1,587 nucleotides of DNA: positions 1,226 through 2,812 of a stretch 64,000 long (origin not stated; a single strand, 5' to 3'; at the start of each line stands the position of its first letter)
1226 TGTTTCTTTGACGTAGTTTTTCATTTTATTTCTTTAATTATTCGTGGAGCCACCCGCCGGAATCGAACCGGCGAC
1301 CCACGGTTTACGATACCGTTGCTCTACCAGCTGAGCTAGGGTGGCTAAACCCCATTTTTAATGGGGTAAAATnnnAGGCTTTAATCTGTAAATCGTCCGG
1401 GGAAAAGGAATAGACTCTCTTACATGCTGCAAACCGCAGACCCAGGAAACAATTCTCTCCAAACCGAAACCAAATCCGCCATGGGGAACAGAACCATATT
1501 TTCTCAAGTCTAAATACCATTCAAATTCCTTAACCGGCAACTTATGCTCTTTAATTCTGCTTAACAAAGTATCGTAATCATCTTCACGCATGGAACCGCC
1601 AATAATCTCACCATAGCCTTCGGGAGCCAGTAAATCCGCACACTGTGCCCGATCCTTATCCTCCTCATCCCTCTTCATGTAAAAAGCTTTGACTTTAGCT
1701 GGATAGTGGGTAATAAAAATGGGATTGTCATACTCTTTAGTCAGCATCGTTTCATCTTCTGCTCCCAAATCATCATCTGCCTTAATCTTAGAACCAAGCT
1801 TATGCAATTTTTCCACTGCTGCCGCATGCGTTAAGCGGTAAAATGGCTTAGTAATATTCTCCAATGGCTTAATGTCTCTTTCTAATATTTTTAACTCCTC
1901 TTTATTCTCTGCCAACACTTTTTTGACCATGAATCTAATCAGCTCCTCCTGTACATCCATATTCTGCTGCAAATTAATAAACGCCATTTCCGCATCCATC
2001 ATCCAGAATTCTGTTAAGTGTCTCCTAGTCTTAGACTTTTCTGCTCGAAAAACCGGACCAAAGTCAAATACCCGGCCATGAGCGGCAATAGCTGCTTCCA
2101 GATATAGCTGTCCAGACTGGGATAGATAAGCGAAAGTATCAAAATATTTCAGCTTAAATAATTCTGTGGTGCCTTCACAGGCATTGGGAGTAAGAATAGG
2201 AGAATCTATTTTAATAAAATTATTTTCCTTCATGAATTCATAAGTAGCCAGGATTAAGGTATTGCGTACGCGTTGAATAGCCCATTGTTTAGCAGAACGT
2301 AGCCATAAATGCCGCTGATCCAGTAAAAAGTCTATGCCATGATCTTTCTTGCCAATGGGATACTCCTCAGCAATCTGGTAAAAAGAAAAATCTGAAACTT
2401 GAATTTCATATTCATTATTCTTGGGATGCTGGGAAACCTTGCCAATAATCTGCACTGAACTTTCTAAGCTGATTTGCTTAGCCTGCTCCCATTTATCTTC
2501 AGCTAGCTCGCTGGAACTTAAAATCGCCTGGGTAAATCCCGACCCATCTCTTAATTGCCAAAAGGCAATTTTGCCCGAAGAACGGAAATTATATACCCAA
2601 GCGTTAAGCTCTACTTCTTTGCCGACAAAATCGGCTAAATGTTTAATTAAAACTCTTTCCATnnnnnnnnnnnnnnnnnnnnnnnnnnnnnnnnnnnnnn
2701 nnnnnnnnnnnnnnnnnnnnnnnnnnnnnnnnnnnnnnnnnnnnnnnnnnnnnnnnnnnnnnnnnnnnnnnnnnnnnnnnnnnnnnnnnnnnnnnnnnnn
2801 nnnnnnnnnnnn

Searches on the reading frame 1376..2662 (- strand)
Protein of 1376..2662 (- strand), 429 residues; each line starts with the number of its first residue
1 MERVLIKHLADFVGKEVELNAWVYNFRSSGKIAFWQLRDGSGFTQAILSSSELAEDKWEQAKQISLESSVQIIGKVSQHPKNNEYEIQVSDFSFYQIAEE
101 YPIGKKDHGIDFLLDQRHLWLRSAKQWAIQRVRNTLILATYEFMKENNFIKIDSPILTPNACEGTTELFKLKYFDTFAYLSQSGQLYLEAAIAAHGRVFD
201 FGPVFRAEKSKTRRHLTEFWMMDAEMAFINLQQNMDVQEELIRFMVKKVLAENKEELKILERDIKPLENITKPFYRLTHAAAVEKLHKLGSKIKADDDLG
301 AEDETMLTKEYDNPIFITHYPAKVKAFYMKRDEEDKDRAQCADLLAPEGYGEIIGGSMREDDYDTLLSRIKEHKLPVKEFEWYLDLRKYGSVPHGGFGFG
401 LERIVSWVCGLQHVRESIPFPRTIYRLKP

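Call 55: find_encoding_contigs(protein=window:1376-2662:-, flank=10000, max_places=3)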
Protein window:1376-2662:- (429 aa): 2 contigs read that carry it; 2 places shown.
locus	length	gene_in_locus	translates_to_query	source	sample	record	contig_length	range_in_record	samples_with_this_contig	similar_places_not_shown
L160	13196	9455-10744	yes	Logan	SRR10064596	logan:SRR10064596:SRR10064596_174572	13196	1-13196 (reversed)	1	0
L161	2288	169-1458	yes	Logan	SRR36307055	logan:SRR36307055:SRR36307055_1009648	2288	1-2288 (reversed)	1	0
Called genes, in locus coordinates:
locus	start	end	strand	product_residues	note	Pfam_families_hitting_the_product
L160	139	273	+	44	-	-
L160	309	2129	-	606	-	PF03485:Arg_tRNA_synt_N, PF00750:tRNA-synt_1d, PF05746:DALR_1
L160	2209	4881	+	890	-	PF00690:Cation_ATPase_N, PF00122:E1-E2_ATPase, PF00702:Hydrolase, PF13246:Cation_ATPase, PF12710:HAD (weak), PF08282:Hydrolase_3 (weak), PF00689:Cation_ATPase_C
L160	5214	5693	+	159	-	PF11188:DUF2975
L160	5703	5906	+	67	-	PF13443:HTH_26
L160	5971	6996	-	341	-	-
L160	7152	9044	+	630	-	-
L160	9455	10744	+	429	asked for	PF01336:tRNA_anti-codon, PF00152:tRNA-synt_2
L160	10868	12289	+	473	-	PF01336:tRNA_anti-codon, PF00152:tRNA-synt_2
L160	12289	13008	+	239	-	PF02616:SMC_ScpA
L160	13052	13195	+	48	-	?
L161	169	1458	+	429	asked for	PF01336:tRNA_anti-codon, PF00152:tRNA-synt_2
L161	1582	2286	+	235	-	?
